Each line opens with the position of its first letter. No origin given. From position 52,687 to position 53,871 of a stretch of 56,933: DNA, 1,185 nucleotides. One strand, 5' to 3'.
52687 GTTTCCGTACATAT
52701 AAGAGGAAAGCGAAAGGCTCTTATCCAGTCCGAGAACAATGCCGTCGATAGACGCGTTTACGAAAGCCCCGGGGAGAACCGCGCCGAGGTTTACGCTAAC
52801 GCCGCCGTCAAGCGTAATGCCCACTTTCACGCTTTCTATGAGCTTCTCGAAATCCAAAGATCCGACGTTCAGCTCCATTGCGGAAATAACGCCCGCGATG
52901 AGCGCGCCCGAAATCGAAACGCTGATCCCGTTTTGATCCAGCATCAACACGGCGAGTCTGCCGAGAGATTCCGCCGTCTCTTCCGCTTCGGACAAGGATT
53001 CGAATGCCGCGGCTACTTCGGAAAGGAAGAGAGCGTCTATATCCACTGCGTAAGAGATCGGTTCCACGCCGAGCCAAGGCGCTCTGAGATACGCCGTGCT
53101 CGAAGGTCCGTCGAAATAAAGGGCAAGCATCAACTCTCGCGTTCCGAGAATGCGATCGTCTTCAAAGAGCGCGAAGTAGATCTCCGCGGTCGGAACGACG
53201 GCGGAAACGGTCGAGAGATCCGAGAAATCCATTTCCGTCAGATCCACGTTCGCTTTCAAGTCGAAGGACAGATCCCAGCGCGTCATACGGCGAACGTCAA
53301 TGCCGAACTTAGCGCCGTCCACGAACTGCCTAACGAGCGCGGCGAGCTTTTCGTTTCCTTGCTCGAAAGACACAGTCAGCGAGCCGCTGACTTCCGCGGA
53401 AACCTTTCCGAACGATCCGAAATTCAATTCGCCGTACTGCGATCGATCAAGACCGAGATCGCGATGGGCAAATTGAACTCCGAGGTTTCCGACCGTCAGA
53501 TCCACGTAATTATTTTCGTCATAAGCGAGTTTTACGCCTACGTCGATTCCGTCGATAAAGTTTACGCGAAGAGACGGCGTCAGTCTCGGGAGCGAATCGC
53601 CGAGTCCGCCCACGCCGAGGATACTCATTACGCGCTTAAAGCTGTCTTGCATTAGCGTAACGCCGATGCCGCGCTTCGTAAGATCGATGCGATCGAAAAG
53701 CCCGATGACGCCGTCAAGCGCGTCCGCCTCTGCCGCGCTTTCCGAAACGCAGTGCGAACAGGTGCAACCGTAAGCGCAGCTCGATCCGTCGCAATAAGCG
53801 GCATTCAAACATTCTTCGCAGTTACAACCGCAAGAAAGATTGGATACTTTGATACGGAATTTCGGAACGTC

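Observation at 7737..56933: Two tandem, co-directional giant ORFs (about 6,229 and at least 10,131 codons) occupy 86% of the window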

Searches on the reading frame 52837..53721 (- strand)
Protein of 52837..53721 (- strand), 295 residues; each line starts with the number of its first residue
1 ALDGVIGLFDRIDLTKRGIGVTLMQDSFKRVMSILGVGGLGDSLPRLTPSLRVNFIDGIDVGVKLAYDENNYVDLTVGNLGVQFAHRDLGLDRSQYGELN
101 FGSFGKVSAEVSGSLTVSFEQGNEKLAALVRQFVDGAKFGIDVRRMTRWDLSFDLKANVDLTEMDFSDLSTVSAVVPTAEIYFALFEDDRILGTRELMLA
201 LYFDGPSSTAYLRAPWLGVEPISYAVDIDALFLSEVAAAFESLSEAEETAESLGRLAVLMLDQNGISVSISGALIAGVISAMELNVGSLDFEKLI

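Call 62: search_protein_representatives(alignment_id=A2)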
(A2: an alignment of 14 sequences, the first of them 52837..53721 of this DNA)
Query: 14 sequences, 229 profile positions. Proteins with E-value up to 0.001 (for the whole library): 62; up to 1e-10: 40; up to 1e-30: 18. The best 62 are listed.
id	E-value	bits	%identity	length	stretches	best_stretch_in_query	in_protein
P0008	4.5e-173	589.7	-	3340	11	7-226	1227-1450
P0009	4.7e-141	484.9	-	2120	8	7-227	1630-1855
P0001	2.0e-113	394.5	-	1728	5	1-216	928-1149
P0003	1.5e-104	365.5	-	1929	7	25-227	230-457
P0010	1.5e-75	270.6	-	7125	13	2-221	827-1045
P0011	6.1e-71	255.5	-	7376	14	4-225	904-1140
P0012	8.5e-70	251.8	-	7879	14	11-221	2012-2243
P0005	1.3e-56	208.7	-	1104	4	16-227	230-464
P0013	3.9e-56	207.1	-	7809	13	80-214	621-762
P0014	7.9e-55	202.8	-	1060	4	4-227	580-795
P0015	3.2e-53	197.6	-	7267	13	41-221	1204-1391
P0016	4.9e-53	197.0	-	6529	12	2-200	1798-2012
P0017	3.3e-51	191.0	-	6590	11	1-207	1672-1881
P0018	1.6e-45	172.4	-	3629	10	12-222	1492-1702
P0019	6.2e-44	167.2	-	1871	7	1-227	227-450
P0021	3.0e-37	145.3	-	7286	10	2-204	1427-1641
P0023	2.0e-27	113.2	-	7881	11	4-227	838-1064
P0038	6.3e-14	69.0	-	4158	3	100-226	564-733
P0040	6.5e-13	65.7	-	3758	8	5-222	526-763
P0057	2.4e-05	40.9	-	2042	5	5-221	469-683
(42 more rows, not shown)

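Call 67: search_solved_structures(query=A2, max_evalue=10)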
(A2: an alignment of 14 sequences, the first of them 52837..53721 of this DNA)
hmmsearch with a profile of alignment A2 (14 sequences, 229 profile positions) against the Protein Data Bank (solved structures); distinct sequences matched with E-value up to 10: 0.

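Call 75: find_encoding_contigs(protein=P0038, flank=10000, max_places=4)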
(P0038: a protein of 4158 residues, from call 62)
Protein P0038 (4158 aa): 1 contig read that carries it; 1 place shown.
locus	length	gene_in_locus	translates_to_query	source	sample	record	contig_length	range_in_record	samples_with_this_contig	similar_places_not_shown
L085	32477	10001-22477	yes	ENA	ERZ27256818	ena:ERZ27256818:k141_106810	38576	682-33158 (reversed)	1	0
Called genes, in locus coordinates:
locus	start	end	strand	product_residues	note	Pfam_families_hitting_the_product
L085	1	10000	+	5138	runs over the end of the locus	?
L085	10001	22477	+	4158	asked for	PF07532:Big_4 (faint)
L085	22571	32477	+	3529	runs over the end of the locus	?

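Call 83: find_encoding_contigs(protein=P0040, flank=10000, max_places=3)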
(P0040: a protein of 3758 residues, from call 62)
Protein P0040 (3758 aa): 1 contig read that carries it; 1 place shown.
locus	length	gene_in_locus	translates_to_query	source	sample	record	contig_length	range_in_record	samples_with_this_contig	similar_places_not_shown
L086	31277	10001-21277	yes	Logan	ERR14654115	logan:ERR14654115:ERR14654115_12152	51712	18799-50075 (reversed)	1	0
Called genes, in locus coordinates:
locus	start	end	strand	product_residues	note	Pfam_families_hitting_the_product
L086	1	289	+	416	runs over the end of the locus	PF00464:SHMT, PF00155:Aminotran_1_2, PF01212:Beta_elim_lyase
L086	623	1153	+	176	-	-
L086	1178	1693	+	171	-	-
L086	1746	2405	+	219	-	PF13306:LRR_5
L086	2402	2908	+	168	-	-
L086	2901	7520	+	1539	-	-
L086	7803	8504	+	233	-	PF00072:Response_reg, PF00486:Trans_reg_C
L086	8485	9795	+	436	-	PF00512:HisKA, PF02518:HATPase_c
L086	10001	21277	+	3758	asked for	-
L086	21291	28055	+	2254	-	PF18887:MBG_3 (faint), PF18676:MBG_2 (weak)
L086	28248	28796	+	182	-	PF07883:Cupin_2, PF05899:Cupin_3 (weak)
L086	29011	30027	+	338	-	PF01663:Phosphodiest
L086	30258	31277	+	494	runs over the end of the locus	PF02463:SMC_N (faint), PF00005:ABC_tran, PF13175:AAA_15 (faint), PF13476:AAA_23 (faint), PF13555:AAA_29 (faint), PF13304:AAA_21 (faint), PF00005:ABC_tran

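Call 87: find_encoding_contigs(protein=P0057, flank=10000, max_places=3)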
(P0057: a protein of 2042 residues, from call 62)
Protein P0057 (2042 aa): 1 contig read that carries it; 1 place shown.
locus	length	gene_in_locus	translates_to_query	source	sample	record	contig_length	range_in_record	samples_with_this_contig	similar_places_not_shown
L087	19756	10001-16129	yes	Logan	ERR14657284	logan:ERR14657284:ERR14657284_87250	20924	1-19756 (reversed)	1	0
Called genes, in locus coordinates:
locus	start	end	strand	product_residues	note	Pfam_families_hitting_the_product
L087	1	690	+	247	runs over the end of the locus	PF01061:ABC2_membrane, PF12698:ABC2_membrane_3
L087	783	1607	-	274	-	PF01757:Acyl_transf_3 (faint), PF07786:HGSNAT_cat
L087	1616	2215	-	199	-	-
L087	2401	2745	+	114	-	PF03551:PadR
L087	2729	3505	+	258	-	-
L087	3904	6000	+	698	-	-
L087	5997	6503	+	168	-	PF14478:DUF4430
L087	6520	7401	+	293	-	PF02361:CbiQ (weak)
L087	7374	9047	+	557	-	PF03193:RsgA_GTPase (faint), PF09818:ABC_ATPase (faint), PF13481:AAA_25 (faint), PF00005:ABC_tran, PF01935:DUF87 (faint), PF02463:SMC_N, PF00005:ABC_tran, PF13304:AAA_21 (weak), +8 more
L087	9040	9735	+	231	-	PF07155:ECF-ribofla_trS, PF12822:ECF_trnsprt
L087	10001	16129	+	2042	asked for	-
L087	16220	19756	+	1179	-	?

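Call 112: search_protein_families(library=pfam, proteins=[L086:21291-28052:+, L087:16220-19756:+, L085:22571-32476:+], max_evalue=0.1)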
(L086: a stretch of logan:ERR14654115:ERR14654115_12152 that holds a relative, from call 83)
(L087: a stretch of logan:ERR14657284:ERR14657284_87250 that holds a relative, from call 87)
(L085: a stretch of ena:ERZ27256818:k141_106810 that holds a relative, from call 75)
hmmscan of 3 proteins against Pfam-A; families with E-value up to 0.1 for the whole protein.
L086:21291-28052:+ (2254 aa): 2 families
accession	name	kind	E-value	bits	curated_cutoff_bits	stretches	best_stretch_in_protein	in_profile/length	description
PF18887.5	MBG_3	-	5.6e-13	49.2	25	3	1907-1981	3-71/72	MBG domain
PF18676.6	MBG_2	-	2.6e-06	28.3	25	1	1203-1276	1-67/72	MBG domain (YGX type)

L087:16220-19756:+ (1179 aa): 1 family
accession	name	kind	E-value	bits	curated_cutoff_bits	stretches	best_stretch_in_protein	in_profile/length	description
PF18676.6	MBG_2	-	5.6e-08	33.7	25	1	968-1038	1-69/72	MBG domain (YGX type)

L085:22571-32476:+ (3302 aa): 0 families

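Call 118: list_cluster_members(proteins=[P0010, P0011, P0012, P0013, P0015, P0016, P0017, P0021, P0023, P0040])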
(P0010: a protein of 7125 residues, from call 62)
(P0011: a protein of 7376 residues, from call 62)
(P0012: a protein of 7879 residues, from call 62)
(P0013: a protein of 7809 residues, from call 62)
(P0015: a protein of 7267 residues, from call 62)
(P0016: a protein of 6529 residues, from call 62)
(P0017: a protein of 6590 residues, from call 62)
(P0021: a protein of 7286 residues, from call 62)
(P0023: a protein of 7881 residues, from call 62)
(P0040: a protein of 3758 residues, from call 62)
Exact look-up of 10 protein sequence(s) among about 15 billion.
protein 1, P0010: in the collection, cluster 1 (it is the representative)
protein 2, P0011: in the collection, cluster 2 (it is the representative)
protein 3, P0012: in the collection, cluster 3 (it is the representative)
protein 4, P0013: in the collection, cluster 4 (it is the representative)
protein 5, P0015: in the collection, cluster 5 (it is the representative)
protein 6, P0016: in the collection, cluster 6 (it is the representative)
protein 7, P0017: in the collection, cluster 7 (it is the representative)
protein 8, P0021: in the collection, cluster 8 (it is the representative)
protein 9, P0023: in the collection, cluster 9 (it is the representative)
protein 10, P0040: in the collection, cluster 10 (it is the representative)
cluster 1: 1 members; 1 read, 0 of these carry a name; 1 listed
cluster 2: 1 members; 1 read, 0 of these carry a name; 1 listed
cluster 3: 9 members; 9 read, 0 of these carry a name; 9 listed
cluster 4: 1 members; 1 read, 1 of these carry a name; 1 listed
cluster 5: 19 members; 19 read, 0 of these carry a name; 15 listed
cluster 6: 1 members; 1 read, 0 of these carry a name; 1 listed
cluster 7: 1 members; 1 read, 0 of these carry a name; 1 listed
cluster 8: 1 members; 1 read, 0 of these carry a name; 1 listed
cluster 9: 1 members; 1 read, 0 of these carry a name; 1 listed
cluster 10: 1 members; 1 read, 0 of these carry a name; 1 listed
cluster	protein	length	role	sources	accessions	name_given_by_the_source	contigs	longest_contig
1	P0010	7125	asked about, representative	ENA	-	-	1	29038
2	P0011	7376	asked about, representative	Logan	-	-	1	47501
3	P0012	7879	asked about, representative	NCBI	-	-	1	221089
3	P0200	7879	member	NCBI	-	-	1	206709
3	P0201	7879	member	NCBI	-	-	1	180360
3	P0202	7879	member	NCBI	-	-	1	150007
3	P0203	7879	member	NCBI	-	-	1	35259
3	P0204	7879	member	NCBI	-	-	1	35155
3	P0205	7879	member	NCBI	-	-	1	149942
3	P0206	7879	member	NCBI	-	-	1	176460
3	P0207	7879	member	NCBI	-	-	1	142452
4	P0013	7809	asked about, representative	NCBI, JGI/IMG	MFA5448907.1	MAG: carboxypeptidase-like regulatory domain-containing protein [Clostridia bacterium]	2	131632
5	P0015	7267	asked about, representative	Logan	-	-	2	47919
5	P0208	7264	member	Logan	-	-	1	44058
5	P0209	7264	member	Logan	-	-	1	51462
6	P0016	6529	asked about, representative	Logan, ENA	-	-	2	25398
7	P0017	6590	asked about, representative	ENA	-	-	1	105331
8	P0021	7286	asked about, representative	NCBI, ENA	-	-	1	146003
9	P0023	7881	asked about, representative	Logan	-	-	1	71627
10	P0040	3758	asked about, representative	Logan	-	-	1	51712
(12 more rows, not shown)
